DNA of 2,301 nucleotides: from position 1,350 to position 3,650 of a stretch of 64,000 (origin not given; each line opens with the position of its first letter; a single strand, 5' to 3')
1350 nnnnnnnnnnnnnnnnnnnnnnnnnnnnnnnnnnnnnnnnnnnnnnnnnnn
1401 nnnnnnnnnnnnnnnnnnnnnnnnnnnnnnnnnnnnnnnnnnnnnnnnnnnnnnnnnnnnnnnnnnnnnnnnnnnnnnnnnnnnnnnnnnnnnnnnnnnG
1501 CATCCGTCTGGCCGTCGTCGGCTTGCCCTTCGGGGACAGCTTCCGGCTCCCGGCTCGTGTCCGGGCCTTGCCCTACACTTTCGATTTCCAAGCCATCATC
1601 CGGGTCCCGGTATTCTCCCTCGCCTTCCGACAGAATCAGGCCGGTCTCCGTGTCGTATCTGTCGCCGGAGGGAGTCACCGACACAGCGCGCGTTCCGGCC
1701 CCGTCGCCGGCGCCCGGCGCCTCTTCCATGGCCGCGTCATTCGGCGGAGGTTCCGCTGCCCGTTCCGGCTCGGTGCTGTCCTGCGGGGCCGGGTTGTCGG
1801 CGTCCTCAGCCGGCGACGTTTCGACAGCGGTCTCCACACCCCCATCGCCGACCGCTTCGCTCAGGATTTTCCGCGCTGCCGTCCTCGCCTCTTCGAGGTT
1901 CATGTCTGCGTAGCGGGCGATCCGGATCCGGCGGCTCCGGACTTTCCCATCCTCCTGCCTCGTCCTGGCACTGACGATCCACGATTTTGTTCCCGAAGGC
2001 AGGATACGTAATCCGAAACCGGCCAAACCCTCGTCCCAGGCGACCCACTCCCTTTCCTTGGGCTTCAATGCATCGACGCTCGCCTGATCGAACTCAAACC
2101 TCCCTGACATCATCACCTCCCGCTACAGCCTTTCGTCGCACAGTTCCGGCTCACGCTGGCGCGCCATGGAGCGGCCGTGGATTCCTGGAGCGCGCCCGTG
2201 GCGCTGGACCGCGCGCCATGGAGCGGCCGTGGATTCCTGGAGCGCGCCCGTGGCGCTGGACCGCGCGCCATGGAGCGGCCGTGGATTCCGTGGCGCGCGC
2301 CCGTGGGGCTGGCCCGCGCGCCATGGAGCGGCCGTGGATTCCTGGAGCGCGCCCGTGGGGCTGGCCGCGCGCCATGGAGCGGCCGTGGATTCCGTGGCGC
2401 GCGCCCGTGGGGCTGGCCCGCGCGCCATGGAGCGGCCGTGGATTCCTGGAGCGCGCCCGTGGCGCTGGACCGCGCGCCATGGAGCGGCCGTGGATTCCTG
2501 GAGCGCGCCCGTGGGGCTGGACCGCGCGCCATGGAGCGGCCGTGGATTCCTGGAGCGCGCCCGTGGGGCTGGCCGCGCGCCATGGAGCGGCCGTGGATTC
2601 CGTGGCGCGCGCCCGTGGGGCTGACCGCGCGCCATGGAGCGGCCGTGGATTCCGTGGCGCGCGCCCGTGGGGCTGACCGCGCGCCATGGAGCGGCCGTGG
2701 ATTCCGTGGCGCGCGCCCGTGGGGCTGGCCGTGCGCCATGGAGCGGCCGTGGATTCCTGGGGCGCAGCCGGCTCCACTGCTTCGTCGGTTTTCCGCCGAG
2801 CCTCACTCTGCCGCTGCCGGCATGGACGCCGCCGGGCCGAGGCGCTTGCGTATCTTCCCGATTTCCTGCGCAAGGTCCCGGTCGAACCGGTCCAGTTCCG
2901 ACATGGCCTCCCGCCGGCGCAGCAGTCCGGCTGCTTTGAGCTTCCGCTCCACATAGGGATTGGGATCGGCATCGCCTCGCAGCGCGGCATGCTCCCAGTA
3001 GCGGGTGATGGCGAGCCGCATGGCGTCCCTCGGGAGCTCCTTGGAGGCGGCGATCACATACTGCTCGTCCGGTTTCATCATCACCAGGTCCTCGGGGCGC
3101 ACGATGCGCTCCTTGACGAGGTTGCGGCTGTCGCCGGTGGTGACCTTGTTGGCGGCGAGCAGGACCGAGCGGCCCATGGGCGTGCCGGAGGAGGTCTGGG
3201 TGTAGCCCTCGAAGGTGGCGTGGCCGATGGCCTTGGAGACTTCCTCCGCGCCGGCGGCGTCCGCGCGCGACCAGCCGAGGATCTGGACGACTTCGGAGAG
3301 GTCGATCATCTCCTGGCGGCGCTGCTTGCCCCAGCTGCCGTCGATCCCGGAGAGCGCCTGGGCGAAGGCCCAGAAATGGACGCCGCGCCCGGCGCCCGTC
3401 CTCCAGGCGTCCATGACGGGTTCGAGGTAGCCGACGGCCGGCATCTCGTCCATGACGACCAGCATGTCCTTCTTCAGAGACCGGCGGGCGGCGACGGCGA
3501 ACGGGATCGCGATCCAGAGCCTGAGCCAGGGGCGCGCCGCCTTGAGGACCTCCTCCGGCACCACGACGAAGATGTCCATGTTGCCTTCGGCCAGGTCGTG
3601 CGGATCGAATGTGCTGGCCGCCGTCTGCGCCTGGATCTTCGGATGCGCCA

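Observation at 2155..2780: Twelve head-to-tail ~52-bp repeats with helically phased CC(A/G)TGG hexamers between the coupling-protein gene and the Arm-domain gene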

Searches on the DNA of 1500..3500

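Call 49: search_rna_families(source=window, start=1500, end=3500, threshold=evalue, max_evalue=1)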
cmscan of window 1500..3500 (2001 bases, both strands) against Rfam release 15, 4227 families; matches with E-value up to 1: 0.
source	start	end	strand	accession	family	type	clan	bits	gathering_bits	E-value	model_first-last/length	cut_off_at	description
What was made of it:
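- On Structured RNA / Rfam family: No Rfam hit at E<=1 in 1500-3500 (call 49).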
